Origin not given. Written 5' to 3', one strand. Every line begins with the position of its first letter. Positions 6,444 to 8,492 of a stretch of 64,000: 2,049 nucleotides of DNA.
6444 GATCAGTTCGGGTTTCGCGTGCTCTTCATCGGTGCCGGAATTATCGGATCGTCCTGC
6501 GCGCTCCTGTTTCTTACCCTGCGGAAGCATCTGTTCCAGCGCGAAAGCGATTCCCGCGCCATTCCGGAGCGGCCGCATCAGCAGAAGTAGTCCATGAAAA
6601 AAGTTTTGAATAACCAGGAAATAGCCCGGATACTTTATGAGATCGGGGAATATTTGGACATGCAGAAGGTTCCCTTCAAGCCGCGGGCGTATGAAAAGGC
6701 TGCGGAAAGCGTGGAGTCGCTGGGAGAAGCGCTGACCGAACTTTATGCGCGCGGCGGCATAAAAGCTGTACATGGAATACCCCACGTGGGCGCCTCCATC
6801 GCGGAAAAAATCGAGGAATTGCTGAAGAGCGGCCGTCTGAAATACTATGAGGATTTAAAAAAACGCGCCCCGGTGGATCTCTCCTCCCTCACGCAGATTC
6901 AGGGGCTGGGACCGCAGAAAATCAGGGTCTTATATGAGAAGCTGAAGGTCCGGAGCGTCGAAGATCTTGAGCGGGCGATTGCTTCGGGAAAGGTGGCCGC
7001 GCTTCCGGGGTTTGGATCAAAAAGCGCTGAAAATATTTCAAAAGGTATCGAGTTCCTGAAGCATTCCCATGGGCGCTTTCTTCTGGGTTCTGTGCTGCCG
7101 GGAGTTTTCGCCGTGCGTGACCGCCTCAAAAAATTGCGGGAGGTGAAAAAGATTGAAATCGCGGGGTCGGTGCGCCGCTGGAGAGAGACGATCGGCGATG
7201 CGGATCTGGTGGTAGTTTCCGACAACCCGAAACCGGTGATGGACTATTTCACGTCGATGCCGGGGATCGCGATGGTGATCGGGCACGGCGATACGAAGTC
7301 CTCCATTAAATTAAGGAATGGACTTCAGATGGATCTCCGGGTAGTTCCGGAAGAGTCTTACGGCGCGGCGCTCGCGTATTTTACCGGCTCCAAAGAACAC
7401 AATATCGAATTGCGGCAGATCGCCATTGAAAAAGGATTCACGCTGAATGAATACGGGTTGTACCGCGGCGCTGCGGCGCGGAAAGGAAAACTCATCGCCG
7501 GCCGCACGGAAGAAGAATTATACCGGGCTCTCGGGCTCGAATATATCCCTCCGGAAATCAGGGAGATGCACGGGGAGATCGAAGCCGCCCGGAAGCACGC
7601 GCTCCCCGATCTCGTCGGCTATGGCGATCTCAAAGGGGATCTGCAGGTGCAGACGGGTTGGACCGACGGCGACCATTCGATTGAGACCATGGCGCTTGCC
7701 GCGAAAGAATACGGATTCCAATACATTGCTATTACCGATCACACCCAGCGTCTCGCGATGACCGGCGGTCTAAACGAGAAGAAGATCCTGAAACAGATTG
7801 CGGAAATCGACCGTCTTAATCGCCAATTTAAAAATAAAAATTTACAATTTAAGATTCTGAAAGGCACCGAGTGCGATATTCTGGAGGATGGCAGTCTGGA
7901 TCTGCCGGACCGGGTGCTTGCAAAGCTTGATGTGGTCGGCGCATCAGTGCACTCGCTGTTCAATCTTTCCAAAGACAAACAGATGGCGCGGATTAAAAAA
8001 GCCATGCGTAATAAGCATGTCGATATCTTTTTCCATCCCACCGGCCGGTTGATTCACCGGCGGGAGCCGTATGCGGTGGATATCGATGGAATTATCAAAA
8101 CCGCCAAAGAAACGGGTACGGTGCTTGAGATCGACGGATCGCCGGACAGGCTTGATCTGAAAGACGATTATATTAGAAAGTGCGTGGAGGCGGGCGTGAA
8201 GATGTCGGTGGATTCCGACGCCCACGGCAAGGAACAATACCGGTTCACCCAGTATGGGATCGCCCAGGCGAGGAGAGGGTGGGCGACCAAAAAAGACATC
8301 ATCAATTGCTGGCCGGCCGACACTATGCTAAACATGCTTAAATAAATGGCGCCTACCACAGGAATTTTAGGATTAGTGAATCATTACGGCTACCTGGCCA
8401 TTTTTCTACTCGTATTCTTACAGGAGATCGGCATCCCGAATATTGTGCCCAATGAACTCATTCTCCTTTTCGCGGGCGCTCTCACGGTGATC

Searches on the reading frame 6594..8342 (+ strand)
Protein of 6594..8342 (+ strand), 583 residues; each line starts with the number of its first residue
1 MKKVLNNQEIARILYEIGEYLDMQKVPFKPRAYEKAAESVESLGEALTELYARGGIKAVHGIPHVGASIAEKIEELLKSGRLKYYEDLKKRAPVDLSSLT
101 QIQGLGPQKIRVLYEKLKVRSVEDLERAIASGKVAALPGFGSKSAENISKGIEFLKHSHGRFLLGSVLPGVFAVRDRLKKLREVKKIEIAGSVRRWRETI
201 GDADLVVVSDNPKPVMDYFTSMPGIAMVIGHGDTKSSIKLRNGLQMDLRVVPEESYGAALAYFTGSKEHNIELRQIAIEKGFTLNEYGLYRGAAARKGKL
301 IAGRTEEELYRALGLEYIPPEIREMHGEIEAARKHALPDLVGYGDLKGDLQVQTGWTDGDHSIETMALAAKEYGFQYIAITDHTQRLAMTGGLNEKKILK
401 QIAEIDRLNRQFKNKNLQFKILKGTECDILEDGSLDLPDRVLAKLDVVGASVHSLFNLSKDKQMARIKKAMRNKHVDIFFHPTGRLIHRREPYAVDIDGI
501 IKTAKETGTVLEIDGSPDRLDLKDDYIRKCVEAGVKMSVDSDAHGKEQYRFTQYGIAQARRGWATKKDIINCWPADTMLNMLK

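Call 81: search_protein_families(library=pfam, proteins=[window:6594-8342:+], max_evalue=0.001)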
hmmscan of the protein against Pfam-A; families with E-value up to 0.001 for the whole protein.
window:6594-8342:+ (583 aa): 4 families
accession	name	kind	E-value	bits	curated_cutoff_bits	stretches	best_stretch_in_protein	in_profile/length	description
PF14791.11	DNA_pol_B_thumb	-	8.2e-26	90.1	25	1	259-324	1-63/63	DNA polymerase beta thumb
PF14716.13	HHH_8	-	1.8e-19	70.3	30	1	6-82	2-73/73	Helix-hairpin-helix domain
PF14520.12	HHH_5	-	3.2e-08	34.4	27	1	98-149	3-52/57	Helix-hairpin-helix domain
PF02811.25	PHP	-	3e-07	31.3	26.4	1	349-475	1-114/164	PHP domain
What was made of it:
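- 7825..7856 (+): Degenerate heptanucleotide array in polX (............). It overlaps the conserved strand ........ of the PHP domain. PolX domains confirmed (call 81).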

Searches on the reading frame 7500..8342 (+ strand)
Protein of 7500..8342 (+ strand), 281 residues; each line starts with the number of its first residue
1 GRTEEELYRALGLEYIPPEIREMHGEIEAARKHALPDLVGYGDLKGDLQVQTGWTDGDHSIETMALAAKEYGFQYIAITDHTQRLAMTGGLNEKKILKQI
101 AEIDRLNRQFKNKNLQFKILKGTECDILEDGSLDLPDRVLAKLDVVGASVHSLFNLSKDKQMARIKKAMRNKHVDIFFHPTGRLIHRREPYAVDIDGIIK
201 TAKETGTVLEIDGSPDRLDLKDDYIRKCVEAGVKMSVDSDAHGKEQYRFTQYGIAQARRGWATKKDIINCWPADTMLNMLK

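Call 58: search_solved_structures(query=window:7500-8342:+, show_alignments=2, max_evalue=1e-10)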
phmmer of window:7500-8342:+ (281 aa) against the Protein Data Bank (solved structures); distinct sequences matched with E-value up to 1e-10: 4.
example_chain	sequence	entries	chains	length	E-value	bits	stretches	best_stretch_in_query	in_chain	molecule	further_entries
3b0y_A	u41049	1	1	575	1.5e-64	221.4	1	1-281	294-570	DNA polymerase beta family (X family)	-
3b0x_A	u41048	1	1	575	1.6e-64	221.3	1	1-281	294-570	DNA polymerase beta family (X family)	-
3au2_A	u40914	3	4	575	1.6e-64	221.3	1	1-281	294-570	DNA polymerase beta family (X family)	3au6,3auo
2w9m_A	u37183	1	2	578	9.2e-42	146.6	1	3-271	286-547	POLYMERASE X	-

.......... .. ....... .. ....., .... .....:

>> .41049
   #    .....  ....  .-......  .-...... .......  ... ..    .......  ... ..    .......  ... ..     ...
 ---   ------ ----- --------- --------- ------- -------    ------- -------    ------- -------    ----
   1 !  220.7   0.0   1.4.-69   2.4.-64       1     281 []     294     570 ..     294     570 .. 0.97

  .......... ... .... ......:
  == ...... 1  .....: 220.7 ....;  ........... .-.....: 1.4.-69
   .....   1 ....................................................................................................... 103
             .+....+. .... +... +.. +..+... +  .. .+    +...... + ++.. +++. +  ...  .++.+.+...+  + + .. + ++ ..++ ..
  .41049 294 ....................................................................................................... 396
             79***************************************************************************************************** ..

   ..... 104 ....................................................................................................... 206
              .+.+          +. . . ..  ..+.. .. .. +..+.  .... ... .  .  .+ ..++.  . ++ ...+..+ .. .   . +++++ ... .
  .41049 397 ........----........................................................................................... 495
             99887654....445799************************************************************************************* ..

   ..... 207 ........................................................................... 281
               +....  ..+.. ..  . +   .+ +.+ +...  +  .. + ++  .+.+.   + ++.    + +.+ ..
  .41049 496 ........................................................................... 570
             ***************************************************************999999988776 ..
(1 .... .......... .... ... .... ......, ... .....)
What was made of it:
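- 7825..7856 (+): 4 aa longer than T. thermophilus PolX (call 58).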
